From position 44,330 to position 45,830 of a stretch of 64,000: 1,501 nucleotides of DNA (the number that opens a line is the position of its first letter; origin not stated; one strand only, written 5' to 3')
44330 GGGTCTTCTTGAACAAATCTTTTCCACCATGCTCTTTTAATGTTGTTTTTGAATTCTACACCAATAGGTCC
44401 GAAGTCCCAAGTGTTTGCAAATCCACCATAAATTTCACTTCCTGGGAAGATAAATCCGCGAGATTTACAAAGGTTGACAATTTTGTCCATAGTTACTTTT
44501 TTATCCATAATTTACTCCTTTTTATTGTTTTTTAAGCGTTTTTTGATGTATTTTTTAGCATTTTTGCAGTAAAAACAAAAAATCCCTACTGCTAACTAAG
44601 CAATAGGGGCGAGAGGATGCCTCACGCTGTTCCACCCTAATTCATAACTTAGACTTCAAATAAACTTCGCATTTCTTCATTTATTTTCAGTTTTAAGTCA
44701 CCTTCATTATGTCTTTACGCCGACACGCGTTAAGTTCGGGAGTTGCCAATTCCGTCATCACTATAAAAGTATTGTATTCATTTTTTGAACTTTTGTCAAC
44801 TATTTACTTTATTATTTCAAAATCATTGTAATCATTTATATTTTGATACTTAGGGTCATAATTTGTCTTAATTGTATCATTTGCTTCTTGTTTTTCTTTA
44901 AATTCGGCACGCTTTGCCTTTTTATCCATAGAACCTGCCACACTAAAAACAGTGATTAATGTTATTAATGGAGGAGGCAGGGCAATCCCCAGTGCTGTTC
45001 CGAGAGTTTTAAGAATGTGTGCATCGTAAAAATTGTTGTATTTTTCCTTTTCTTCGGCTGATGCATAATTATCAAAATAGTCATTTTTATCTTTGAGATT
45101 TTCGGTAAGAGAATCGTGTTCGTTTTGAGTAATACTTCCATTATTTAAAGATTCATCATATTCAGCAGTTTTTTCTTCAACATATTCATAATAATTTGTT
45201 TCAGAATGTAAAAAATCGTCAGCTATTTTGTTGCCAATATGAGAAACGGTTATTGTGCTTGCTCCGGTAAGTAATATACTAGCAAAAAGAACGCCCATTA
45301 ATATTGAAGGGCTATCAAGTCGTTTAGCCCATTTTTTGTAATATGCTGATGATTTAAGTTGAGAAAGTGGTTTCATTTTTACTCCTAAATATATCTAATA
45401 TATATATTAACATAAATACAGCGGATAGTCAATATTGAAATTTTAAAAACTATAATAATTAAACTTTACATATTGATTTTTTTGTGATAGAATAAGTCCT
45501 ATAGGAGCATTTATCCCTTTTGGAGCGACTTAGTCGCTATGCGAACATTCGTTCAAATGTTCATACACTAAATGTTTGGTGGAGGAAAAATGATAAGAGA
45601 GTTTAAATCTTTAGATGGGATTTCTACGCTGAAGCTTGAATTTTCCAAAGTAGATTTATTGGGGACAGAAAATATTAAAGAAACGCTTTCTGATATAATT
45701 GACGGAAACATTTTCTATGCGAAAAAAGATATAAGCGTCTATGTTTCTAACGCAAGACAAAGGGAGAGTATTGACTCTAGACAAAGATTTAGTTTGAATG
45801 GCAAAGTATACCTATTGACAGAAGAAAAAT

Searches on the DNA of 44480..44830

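Call 98: search_rna_families(source=window, start=44480, end=44830, threshold=evalue, max_evalue=1)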
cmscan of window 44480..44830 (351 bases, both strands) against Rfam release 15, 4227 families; matches with E-value up to 1: 3.
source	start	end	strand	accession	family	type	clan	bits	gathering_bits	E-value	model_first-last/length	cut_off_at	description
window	44602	44767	-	RF00230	T-box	Cis-reg; leader;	-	34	93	4.1e-06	1-219/219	no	T-box leader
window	44576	44696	-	RF01733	atoC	Cis-reg;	-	19.9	50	0.38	1-93/93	no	atoC RNA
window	44735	44789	-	RF01196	snoZ30a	Gene; snRNA; snoRNA; CD-box;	-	16.4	80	0.4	1-92/92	no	Small nucleolar RNA Z30a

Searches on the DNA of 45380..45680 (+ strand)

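Call 7: search_rna_families(source=window, start=45380, end=45680, threshold=evalue, max_evalue=10, show_alignments=3)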
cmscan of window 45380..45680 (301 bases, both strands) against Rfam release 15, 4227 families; matches with E-value up to 10: 2.
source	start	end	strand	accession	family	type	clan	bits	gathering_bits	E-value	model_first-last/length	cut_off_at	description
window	45445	45531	-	RF02434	SpF39_sRNA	Gene; sRNA;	-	19.4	60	5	1-109/109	no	Streptococcus sRNA SpF39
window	45386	45409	-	RF01349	CRISPR-DR40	Gene; CRISPR;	-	16.9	42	8.7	4-27/30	no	CRISPR RNA direct repeat element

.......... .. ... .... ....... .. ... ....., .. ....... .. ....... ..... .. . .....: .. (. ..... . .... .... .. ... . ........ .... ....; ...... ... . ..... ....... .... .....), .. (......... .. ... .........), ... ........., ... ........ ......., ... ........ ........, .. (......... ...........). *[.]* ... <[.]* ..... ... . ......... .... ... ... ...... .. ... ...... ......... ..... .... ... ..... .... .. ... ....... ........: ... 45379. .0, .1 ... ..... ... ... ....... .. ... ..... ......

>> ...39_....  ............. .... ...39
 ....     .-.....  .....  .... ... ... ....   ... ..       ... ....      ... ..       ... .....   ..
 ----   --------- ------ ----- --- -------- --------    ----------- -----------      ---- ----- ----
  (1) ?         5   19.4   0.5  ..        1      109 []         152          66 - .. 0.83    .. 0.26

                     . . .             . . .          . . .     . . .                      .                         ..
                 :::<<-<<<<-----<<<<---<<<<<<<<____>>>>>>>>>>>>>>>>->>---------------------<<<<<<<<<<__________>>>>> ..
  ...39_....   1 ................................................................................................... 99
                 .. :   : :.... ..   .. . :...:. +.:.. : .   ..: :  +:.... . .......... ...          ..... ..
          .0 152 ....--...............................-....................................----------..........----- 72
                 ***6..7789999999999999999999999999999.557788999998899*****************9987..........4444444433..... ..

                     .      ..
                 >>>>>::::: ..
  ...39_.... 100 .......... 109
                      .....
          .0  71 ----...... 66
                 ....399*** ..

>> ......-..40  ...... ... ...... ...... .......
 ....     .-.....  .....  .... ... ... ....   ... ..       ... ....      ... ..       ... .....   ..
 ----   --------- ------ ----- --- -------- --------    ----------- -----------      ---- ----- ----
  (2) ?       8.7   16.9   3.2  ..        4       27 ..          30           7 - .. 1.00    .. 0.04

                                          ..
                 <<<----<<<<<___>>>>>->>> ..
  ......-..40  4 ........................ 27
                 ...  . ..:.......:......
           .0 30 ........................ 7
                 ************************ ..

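Call 62: search_dna_similar(query=window:45519-45585:+, collection=phages, mode=distant, max_evalue=1, max_rows=10)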
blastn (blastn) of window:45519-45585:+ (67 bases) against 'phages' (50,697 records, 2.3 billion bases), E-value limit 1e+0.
No match.
